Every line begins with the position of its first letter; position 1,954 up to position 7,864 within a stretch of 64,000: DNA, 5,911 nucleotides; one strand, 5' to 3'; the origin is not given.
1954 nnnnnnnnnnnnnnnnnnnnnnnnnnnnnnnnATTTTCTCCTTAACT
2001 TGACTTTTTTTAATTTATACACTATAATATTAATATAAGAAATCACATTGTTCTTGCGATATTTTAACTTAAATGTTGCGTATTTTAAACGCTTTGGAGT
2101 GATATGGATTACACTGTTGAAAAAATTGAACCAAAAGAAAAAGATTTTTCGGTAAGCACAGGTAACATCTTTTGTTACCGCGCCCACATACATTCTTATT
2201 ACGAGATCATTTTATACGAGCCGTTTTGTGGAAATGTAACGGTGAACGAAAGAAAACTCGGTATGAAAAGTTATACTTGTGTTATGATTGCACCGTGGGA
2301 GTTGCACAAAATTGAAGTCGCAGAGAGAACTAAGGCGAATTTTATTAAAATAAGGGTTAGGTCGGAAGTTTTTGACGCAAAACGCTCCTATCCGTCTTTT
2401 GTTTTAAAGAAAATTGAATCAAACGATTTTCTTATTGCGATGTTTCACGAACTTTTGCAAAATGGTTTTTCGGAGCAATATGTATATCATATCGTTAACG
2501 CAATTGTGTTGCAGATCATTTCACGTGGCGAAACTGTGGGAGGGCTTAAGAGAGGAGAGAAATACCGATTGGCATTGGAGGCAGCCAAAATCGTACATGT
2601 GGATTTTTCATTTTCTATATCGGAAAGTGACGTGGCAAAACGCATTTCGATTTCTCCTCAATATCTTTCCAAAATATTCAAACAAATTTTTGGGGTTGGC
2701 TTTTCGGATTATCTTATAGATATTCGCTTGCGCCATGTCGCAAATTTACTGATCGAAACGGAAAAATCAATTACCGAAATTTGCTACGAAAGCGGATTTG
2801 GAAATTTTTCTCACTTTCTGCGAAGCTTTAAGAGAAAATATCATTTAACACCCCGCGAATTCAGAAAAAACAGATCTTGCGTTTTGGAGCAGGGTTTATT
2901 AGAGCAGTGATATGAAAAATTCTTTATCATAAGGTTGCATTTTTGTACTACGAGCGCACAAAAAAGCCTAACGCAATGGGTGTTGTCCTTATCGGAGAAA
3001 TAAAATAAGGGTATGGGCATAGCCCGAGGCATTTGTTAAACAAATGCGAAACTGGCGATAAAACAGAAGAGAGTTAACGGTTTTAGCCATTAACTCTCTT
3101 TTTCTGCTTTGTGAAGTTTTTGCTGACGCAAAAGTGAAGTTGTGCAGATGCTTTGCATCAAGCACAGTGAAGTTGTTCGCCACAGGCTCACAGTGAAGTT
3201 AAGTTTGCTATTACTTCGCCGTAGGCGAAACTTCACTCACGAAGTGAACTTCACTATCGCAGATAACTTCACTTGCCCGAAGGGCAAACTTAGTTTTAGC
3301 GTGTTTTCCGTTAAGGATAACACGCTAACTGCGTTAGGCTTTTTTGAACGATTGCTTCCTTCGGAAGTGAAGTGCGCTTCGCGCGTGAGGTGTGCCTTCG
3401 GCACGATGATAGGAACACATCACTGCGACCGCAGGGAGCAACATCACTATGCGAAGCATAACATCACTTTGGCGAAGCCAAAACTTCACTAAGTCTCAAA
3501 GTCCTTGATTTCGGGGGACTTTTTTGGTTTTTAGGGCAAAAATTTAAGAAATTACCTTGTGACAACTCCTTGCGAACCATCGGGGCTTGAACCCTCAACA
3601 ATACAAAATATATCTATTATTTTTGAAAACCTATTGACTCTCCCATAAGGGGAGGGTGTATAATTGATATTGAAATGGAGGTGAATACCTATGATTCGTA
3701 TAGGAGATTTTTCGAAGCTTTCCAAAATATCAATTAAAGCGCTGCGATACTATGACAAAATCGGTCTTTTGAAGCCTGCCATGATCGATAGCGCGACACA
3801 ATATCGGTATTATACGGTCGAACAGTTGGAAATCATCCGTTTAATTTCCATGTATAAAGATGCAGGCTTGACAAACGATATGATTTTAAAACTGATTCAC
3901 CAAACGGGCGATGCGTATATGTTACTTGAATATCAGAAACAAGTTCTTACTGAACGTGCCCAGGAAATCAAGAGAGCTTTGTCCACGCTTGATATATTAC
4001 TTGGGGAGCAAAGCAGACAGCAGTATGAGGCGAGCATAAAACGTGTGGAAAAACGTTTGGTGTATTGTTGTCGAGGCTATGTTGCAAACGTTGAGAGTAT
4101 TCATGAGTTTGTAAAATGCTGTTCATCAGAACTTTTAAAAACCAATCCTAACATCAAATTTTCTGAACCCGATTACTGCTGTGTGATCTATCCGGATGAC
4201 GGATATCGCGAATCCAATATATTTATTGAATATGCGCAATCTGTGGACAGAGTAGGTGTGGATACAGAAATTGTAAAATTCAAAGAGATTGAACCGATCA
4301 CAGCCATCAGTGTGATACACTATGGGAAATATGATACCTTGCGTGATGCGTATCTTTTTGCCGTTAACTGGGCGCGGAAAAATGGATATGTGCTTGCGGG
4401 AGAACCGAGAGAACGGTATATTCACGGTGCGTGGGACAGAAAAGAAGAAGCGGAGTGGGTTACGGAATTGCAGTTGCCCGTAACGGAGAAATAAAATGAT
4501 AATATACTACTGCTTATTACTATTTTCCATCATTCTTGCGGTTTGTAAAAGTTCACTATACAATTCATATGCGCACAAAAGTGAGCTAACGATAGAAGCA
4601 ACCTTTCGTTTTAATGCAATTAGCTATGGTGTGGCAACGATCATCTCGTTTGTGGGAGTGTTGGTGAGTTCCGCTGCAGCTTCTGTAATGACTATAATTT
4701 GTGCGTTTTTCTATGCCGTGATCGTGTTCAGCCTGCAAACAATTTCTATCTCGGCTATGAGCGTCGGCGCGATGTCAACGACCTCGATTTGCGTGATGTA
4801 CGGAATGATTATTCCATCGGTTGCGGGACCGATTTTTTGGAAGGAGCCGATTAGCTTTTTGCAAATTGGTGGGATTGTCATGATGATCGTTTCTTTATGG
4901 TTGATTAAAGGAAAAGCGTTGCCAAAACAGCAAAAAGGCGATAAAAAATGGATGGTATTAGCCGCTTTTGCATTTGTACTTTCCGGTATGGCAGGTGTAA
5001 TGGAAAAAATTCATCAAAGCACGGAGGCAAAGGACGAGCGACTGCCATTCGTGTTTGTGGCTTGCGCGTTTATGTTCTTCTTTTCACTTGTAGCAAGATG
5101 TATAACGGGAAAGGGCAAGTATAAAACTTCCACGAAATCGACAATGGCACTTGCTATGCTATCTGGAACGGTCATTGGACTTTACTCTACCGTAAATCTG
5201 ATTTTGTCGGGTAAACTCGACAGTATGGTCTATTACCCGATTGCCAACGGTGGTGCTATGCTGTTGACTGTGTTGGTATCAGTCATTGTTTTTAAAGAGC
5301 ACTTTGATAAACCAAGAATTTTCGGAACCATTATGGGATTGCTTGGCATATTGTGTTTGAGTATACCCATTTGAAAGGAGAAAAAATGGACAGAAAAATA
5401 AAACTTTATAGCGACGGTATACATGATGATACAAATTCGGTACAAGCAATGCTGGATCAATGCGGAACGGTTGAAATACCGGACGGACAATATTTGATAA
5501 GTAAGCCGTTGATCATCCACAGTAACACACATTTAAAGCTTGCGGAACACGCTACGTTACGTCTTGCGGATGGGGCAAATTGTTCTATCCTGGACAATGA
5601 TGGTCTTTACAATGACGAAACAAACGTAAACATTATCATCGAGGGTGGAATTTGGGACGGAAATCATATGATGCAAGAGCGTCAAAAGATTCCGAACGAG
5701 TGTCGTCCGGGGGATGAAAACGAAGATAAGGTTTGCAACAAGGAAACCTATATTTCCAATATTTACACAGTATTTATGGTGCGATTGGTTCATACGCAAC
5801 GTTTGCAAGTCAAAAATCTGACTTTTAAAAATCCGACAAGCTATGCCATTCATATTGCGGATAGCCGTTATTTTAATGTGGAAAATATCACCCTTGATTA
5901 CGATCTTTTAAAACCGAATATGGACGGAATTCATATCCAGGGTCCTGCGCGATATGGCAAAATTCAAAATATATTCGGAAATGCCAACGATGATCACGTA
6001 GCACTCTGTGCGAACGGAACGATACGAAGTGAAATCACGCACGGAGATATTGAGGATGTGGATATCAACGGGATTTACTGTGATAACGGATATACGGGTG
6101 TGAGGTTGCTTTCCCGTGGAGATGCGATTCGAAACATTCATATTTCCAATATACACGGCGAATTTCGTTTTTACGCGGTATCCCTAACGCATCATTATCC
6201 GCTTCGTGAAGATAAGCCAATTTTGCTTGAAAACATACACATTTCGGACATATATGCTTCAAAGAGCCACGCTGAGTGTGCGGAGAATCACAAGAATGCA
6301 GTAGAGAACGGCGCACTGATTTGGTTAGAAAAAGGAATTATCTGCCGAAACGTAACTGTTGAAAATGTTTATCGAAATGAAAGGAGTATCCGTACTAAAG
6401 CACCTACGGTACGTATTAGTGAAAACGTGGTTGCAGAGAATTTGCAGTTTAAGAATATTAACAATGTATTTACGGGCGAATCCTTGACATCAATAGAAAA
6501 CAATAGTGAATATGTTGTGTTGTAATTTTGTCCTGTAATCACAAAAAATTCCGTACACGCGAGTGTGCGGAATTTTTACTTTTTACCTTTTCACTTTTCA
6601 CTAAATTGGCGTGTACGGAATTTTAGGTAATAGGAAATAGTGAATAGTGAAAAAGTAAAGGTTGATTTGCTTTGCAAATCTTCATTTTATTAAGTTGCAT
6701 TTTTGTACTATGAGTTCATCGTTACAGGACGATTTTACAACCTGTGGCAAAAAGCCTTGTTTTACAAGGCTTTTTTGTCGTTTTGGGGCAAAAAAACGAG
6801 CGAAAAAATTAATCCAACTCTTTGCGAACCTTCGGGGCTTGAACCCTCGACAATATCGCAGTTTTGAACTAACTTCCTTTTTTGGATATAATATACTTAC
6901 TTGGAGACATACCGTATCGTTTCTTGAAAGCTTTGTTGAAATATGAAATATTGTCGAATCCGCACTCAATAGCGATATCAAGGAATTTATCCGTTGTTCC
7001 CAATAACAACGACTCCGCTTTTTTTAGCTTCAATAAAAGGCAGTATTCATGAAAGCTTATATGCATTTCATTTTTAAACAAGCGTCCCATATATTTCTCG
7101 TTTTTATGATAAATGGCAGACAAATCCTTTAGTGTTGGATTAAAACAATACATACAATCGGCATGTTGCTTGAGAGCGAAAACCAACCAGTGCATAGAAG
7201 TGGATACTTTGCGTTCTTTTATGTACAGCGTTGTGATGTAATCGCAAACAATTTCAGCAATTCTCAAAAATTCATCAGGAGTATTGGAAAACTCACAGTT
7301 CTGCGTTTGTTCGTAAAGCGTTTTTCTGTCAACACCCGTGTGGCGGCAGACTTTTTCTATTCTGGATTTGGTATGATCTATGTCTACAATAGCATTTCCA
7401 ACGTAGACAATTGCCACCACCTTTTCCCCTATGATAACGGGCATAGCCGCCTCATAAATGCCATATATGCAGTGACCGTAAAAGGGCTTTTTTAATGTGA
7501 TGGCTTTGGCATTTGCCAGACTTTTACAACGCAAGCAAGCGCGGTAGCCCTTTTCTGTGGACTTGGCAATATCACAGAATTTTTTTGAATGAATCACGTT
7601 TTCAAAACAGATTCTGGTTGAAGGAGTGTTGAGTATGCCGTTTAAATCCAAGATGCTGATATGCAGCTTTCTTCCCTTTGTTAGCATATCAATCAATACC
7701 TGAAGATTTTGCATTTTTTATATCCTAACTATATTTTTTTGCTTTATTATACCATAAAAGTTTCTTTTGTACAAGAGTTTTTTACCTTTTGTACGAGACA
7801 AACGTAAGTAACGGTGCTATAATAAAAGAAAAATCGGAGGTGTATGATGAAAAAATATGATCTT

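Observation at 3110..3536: Array of capped mini-hairpins separated by a 9-nt word: candidate undescribed structured-RNA or REP-like family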

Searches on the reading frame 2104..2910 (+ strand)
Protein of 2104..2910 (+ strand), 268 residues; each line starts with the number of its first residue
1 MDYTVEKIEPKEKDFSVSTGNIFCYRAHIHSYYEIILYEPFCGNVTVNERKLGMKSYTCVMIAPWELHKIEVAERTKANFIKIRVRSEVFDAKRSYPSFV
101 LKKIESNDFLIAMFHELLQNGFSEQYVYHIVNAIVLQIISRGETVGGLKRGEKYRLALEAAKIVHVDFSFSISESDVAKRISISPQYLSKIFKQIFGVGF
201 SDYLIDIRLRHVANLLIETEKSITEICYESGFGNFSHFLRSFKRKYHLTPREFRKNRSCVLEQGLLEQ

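Call 33: find_encoding_contigs(protein=window:2104-2910:+, flank=3000, max_places=10)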
Protein window:2104-2910:+ (268 aa): no gene with exactly this product is on record in the collection.

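Call 53: find_related_loci(query=window:2104-2910:+, collection=metagenome_contigs, flank=4000)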
Query window:2104-2910:+ (268 aa) in metagenome_contigs; peptide patterns used: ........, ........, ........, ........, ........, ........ (x = any residue, [..] = any of these).
477 stretches matched a pattern; 241 encode a relative of the query (tblastn E <= 1e-3); the best 80 are kept; 80 distinct loci.
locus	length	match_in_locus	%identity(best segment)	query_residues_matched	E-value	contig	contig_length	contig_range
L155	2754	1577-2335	28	27-263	4e-22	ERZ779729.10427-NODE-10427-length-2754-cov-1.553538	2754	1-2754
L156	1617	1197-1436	49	175-254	1e-21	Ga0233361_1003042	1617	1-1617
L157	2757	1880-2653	26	9-255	5e-21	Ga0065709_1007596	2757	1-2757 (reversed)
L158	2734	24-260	48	176-254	1e-20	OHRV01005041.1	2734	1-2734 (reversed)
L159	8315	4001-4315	38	150-254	2e-20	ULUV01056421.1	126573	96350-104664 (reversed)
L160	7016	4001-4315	38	150-254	2e-20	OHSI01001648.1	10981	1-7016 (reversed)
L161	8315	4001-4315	38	150-254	2e-20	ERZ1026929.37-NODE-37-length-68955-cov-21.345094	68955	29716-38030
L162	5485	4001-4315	38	150-254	2e-20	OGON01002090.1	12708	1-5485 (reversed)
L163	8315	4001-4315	38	150-254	2e-20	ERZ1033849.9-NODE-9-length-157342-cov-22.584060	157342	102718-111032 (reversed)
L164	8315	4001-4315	38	150-254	2e-20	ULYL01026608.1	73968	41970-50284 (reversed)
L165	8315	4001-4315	38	150-254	2e-20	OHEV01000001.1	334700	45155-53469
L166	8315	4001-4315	38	150-254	2e-20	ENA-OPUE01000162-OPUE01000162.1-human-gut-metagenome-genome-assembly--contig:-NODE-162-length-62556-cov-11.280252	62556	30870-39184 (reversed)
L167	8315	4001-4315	38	150-254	2e-20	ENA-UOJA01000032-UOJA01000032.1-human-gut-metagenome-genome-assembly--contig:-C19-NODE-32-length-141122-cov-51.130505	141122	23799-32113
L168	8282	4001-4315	38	150-254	2e-20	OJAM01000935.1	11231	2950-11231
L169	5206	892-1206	38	150-254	2e-20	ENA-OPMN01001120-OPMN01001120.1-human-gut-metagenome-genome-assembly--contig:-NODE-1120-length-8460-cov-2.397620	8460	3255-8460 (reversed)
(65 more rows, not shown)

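Call 101: search_protein_families(library=pfam, proteins=[window:2104-2910:+], max_evalue=0.00001)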
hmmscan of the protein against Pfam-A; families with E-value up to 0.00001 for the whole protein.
window:2104-2910:+ (268 aa): 2 families
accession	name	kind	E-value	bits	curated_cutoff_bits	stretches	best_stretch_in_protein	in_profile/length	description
PF12833.13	HTH_18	-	5.4e-24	84.7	33.6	1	178-255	2-79/80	Helix-turn-helix domain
PF00165.29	HTH_AraC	-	1.8e-13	50.7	26.6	0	219-255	7-42/42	Bacterial regulatory helix-turn-helix proteins, AraC family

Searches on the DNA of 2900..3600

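Call 19: search_rna_families(source=window, start=2900, end=3600, threshold=evalue, max_evalue=10)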
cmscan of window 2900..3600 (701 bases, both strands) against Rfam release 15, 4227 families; matches with E-value up to 10: 13.
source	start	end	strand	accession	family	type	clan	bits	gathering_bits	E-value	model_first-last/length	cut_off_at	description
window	3225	3296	-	RF01706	Gut-1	Gene; sRNA;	-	45.1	50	1.3e-07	1-77/77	no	Gut-1 RNA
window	3436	3516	-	RF01706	Gut-1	Gene; sRNA;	-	39.5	50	3.4e-06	1-77/77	no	Gut-1 RNA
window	3346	3417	+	RF01706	Gut-1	Gene; sRNA;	-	23.3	50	0.043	1-77/77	no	Gut-1 RNA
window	3058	3109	-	RF00768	MIR405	Gene; miRNA;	-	20.4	102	0.97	1-83/83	no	MIR405 microRNA precursor family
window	3060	3110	+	RF00073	MIR156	Gene; miRNA;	-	19.8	62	0.29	1-88/88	no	mir-156 microRNA precursor family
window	3058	3109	+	RF00768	MIR405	Gene; miRNA;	-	19.6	102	1.5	1-83/83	no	MIR405 microRNA precursor family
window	3246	3406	+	RF01674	P27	Gene; sRNA;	-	16.9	50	0.27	1-192/192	no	Pseudomonas sRNA P27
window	2902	3029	+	RF01932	bxd_4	Gene; lncRNA;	-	16.9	40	1.8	1-106/106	no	Bithoraxoid conserved region 4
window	3165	3255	+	RF01706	Gut-1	Gene; sRNA;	-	15.9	50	3.3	1-77/77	no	Gut-1 RNA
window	3031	3211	+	RF01440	S_pombe_snR42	Gene; snRNA; snoRNA; HACA-box;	CL00032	14.8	90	6.2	1-208/208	no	small nucleolar RNA snR42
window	3203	3232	-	RF01371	CRISPR-DR58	Gene; CRISPR;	-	14.7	38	9.7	1-37/37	no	CRISPR RNA direct repeat element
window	3296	3329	+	RF03181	mir-2755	Gene; miRNA;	-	14.1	76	5.6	22-54/74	no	mir-2755 microRNA precursor family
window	3337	3453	+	RF01084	TLS-PK3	Cis-reg;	-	13.7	80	3.2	1-129/129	no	Pseudoknot of tRNA-like structure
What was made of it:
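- On CRISPR array: The only CRISPR-repeat hit scores 14.7 bits with E = 9.7 (call 19).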

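Call 21: search_rna_families(source=window, start=3050, end=3560, threshold=evalue, max_evalue=0.1, show_alignments=4)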
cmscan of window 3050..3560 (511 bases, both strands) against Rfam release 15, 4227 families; matches with E-value up to 0.1: 3.
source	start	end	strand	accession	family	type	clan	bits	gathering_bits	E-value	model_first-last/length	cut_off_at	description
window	3225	3296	-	RF01706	Gut-1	Gene; sRNA;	-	45.1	50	9.5e-08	1-77/77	no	Gut-1 RNA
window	3436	3516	-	RF01706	Gut-1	Gene; sRNA;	-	39.5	50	2.5e-06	1-77/77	no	Gut-1 RNA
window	3346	3417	+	RF01706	Gut-1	Gene; sRNA;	-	23.3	50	0.031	1-77/77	no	Gut-1 RNA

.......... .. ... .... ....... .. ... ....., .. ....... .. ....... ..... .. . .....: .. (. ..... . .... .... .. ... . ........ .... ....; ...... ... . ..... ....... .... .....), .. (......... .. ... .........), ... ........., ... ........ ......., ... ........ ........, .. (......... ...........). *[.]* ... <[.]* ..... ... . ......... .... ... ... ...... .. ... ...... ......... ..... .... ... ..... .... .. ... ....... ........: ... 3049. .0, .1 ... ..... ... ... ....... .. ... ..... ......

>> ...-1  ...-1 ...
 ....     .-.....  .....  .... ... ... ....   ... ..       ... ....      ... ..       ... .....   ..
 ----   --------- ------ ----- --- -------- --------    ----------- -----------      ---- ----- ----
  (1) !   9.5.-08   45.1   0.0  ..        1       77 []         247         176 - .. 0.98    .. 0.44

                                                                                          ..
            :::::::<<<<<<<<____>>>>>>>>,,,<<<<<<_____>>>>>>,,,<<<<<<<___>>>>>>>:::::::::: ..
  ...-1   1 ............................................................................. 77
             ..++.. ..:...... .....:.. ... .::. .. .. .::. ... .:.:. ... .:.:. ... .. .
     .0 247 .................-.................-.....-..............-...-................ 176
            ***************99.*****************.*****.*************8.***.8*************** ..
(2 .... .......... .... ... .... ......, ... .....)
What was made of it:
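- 3229..3295 (-): Three-word half plus the palindromic end word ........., with three GNA-capped mini-hairpins. This is the Gut-1-like half. Call 21: RF01706 match at 3225-3296 on the minus strand, 45.1 bits, E about 1e-7, full model length.
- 3347..3417 (+): Element B, decayed left half: the remnant AACGAT, then three TTC-capped hairpins (3356-3368, 3375-3385, 3393-3405) separated by degenerate words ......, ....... and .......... Call 21 (RF01706 at 3346-3417 on the plus strand, 23.3 bits).
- On Gut-1 RNA (RF01706): The window scores 45.1 bits (3225-3296, minus strand), 39.5 bits (3436-3516, minus strand) and 23.3 bits (3346-3417, plus strand) (calls 19, 21). The alignment covers model positions 1-77 with all three stems formed (call 21).
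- Closest known: Gut-1 RNA motif. Same: The window matches over the full model length at 45.1 and 39.5 bits (call 21).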

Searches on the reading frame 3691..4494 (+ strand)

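Call 101: search_protein_families(library=pfam, proteins=[window:3691-4494:+], max_evalue=0.00001)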
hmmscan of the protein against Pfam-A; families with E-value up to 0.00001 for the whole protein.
window:3691-4494:+ (267 aa): 3 families
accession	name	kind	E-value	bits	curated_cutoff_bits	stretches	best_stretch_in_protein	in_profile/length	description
PF13411.12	MerR_1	-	3.2e-13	50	21.6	1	3-70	2-67/69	MerR HTH family regulatory protein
PF00376.29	MerR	-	1.4e-11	44.5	28.2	1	3-41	1-38/38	MerR family regulatory protein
PF06445.20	GyrI-like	-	6.6e-10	39.9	26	1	169-264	56-154/155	GyrI-like small molecule binding domain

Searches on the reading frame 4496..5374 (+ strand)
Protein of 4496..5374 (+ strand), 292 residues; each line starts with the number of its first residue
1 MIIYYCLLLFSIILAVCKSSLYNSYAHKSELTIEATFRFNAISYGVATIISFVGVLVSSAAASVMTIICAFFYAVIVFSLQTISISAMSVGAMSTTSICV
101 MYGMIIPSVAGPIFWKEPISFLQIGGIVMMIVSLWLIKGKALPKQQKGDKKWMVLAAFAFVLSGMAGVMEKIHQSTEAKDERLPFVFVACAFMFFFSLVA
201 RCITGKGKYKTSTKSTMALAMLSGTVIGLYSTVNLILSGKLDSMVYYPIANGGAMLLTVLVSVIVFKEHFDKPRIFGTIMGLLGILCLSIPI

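Call 101: search_protein_families(library=pfam, proteins=[window:4496-5374:+], max_evalue=0.00001)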
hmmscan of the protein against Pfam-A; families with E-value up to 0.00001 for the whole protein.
window:4496-5374:+ (292 aa): 1 family
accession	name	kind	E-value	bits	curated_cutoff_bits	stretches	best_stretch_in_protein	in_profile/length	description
PF00892.27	EamA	-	2.4e-07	31.6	28.2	0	151-289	2-134/135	EamA-like transporter family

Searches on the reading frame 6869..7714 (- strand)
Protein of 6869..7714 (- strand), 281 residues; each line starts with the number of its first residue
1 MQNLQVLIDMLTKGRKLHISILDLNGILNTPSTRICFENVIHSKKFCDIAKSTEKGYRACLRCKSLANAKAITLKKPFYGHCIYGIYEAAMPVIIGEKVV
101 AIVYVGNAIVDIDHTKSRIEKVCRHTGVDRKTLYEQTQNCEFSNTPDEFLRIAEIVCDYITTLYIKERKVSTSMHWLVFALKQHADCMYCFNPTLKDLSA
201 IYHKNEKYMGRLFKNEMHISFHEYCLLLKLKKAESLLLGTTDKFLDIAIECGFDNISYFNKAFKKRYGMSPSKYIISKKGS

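Call 101: search_protein_families(library=pfam, proteins=[window:6869-7714:-], max_evalue=0.00001)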
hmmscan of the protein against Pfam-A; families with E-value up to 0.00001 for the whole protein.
window:6869-7714:- (281 aa): 3 families
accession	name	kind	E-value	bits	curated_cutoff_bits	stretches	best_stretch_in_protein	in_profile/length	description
PF12833.13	HTH_18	-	2.9e-20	72.8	33.6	1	199-274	2-77/80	Helix-turn-helix domain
PF00165.29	HTH_AraC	-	1.3e-17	63.8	26.6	1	243-275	10-41/42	Bacterial regulatory helix-turn-helix proteins, AraC family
PF10114.15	PocR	-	2.6e-17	63.5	23.9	1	2-160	6-154/162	Sensory domain found in PocR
